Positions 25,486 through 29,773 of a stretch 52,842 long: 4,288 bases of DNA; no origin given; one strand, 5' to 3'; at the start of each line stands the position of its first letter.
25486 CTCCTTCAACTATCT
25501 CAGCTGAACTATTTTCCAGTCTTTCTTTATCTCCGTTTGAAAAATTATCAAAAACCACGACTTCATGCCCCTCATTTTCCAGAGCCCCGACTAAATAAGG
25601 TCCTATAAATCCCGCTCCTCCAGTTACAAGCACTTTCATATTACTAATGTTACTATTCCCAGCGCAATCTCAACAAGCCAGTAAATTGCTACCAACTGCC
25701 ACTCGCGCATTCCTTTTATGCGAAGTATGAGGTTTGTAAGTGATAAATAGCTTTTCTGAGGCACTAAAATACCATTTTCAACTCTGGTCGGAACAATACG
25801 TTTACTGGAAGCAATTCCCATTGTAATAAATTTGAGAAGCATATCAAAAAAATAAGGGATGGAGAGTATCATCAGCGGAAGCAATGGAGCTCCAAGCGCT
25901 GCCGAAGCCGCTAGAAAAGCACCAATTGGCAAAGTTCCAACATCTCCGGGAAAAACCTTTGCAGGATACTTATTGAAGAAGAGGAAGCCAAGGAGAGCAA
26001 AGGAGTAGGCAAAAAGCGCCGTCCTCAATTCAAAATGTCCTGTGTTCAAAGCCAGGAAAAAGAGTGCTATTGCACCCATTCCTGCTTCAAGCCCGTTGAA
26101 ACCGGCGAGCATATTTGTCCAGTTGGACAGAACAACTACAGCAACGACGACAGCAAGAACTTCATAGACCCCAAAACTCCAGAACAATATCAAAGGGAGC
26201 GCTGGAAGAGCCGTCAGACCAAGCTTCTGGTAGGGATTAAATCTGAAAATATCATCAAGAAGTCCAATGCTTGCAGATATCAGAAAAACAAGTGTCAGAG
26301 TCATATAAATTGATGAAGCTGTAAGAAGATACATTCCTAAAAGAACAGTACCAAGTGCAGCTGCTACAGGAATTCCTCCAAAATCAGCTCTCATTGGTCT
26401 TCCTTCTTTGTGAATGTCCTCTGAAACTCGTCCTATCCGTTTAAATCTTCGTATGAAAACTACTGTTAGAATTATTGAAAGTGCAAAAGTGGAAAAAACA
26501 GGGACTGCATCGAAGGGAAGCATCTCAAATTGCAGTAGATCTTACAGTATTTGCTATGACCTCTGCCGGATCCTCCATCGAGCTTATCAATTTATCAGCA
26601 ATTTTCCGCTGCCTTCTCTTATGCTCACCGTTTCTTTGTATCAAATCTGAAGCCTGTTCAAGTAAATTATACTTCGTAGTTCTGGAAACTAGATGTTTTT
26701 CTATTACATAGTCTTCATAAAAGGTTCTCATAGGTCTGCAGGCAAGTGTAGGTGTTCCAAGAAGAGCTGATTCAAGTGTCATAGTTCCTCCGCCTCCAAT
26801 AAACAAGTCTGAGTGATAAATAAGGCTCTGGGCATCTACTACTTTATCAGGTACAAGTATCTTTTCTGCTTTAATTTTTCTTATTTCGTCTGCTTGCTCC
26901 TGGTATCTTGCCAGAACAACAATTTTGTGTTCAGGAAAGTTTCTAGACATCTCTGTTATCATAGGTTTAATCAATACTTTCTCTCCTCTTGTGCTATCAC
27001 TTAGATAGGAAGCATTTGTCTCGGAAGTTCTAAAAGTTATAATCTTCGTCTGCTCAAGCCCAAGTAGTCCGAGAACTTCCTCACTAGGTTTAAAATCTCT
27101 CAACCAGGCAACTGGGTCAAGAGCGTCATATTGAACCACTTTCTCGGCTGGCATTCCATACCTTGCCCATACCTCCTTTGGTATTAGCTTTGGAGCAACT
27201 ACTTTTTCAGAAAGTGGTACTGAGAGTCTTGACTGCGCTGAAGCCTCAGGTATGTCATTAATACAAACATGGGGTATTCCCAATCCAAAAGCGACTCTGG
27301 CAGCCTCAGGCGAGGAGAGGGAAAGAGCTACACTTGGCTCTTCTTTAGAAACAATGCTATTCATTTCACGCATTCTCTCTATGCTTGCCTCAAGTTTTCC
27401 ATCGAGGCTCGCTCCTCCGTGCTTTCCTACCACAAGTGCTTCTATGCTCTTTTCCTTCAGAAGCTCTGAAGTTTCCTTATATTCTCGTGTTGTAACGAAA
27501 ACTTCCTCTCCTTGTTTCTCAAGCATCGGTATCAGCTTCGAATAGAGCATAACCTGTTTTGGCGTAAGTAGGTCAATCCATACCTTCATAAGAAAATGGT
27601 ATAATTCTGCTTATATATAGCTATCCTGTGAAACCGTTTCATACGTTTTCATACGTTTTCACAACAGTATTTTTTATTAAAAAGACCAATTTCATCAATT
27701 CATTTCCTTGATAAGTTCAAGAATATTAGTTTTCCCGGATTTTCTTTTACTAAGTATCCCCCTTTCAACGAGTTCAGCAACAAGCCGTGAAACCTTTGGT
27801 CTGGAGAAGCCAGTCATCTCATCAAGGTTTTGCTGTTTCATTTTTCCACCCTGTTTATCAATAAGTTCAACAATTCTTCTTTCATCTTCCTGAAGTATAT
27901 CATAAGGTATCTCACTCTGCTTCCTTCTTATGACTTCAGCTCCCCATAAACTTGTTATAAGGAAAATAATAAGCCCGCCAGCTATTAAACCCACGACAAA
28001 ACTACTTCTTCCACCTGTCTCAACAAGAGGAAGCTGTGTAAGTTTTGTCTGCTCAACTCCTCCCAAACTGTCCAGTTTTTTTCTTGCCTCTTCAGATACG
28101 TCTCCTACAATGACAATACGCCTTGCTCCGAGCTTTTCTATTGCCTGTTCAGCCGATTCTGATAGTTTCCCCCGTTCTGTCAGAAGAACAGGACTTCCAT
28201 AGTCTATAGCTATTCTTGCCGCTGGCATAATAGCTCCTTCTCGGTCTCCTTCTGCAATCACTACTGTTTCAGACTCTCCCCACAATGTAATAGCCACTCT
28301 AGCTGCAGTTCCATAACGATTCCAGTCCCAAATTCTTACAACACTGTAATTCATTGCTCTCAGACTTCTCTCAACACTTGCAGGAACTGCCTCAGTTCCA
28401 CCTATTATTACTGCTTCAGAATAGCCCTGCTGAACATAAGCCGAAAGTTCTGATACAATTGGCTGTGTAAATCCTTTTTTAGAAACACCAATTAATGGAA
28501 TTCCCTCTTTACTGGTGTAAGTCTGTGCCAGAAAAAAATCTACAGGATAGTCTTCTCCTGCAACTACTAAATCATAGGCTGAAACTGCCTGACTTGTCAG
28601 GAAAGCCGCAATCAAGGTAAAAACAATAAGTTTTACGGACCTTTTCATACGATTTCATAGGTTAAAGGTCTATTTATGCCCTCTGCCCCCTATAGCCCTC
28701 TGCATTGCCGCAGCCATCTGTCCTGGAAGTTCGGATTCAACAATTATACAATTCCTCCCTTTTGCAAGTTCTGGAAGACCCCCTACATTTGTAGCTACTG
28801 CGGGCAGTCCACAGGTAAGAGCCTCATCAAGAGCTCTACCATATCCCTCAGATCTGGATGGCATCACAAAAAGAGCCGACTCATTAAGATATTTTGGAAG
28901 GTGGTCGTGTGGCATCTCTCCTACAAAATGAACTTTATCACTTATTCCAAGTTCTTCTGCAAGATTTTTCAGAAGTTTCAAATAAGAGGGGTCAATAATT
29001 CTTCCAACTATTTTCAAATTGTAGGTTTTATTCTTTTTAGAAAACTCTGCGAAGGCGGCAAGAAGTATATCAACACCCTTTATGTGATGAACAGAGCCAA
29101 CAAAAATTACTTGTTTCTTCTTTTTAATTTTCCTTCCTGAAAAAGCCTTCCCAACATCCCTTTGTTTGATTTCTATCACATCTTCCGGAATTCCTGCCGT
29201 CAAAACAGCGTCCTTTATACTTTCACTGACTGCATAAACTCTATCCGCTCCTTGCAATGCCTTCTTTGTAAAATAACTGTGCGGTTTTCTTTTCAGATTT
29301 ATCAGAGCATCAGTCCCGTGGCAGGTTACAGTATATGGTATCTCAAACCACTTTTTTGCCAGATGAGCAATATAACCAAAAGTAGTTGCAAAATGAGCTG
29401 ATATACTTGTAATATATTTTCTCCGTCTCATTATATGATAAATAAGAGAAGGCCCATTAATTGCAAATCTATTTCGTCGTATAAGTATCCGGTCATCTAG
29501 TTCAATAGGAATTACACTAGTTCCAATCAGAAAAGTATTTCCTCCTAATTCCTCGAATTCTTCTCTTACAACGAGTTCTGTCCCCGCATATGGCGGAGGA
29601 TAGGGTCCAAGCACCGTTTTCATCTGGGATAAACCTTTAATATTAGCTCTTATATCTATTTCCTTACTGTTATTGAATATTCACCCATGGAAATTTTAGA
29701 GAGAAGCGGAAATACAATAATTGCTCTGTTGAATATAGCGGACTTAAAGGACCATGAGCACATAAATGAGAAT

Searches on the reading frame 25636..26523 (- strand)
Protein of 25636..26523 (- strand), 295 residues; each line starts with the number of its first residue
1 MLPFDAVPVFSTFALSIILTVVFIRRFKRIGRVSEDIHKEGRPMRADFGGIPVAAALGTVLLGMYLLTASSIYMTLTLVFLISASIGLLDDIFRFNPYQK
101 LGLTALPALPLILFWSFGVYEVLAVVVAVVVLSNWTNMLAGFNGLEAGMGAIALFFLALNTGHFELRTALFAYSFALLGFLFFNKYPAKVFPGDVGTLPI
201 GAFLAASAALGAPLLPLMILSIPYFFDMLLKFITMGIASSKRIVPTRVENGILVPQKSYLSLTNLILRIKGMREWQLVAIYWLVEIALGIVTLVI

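Call 92: search_protein_families(library=pfam, proteins=[window:25636-26523:-], max_evalue=0.001)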
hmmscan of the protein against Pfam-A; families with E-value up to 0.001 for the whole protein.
window:25636-26523:- (295 aa): 1 family
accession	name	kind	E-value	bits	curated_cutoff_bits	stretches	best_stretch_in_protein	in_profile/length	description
PF00953.26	Glycos_transf_4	-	2.4e-25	89.8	27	1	75-209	3-157/160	Glycosyl transferase family 4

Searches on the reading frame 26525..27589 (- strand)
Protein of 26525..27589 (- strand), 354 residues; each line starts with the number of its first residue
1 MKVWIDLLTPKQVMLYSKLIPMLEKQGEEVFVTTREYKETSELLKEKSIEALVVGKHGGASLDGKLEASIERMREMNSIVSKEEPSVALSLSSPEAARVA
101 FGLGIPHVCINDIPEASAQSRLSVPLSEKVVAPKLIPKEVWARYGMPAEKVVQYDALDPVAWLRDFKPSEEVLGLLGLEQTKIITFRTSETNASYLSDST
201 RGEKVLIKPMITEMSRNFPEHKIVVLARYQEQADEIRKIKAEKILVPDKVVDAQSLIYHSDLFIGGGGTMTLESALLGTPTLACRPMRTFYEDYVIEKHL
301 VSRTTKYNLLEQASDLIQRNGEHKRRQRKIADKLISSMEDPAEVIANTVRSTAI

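Call 92: search_protein_families(library=pfam, proteins=[window:26525-27589:-], max_evalue=0.001)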
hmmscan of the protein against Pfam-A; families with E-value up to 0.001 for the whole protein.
window:26525-27589:- (354 aa): 2 families
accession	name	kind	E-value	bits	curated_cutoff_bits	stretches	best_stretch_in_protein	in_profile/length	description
PF04007.18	DUF354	-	2e-55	188.7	22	1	1-333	1-336/349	Protein of unknown function (DUF354)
PF02684.21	LpxB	-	1.4e-06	27.9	22.6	1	207-312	206-314/374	Lipid-A-disaccharide synthetase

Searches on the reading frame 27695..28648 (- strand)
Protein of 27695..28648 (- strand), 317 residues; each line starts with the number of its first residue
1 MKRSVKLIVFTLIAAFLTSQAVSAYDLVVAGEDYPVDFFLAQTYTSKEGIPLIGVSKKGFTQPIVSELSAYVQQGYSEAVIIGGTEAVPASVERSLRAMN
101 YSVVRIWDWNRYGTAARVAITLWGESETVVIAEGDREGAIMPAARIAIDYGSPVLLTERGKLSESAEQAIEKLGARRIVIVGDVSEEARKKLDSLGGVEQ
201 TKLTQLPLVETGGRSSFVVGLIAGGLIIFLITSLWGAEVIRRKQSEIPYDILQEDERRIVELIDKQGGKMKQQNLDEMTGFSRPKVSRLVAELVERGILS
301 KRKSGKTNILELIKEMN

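Call 92: search_protein_families(library=pfam, proteins=[window:27695-28648:-], max_evalue=0.001)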
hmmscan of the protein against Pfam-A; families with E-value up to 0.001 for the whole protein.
window:27695-28648:- (317 aa): 6 families
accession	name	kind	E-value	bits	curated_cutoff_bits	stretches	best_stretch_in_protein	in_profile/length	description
PF24034.1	DUF7343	-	8.4e-17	61.2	27.6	1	253-312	2-61/62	Domain of unknown function (DUF7343)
PF04122.17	CW_binding_2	-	1.8e-09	38.5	24.9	1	105-183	1-64/73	Cell wall binding domain 2 (CWB2)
PF12802.13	MarR_2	-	3.4e-05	24.3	27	1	258-305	9-56/61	MarR family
PF09339.16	HTH_IclR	-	8.2e-05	22.7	22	1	258-301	7-50/52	IclR helix-turn-helix domain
PF13545.12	HTH_Crp_2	-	0.00012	22.4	27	1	269-309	22-61/70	Crp-like helix-turn-helix domain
PF01047.28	MarR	-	0.00063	20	24.6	0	258-304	7-52/59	MarR family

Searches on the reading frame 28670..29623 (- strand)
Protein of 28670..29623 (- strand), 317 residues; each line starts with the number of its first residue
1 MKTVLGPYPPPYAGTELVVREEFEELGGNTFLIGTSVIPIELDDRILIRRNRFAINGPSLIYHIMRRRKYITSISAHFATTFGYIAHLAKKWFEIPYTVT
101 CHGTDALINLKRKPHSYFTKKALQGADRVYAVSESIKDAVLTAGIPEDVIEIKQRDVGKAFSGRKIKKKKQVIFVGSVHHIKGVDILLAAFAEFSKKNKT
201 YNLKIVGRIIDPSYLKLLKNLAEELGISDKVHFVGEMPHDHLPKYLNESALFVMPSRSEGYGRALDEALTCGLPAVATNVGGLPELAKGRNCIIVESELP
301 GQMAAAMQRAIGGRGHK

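Call 92: search_protein_families(library=pfam, proteins=[window:28670-29623:-], max_evalue=0.001)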
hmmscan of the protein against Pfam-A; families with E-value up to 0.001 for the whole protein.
window:28670-29623:- (317 aa): 5 families
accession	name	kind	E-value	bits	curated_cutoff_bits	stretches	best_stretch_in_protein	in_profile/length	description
PF00534.26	Glycos_transf_1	-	3.6e-34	118.2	26.4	1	163-311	9-156/172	Glycosyl transferases group 1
PF13692.12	Glyco_trans_1_4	-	2.9e-30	105.8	27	1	170-310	2-139/142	Glycosyl transferases group 1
PF13439.12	Glyco_transf_4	-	2.3e-11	44.4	28.5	1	48-151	51-160/170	Glycosyltransferase Family 4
PF20706.3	GT4-conflict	-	2.8e-11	43.5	26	1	120-287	141-320/385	Family 4 Glycosyltransferase in conflict systems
PF13579.12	Glyco_trans_4_4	-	2.2e-06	28.6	29.7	1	75-150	76-152/158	Glycosyl transferase 4-like domain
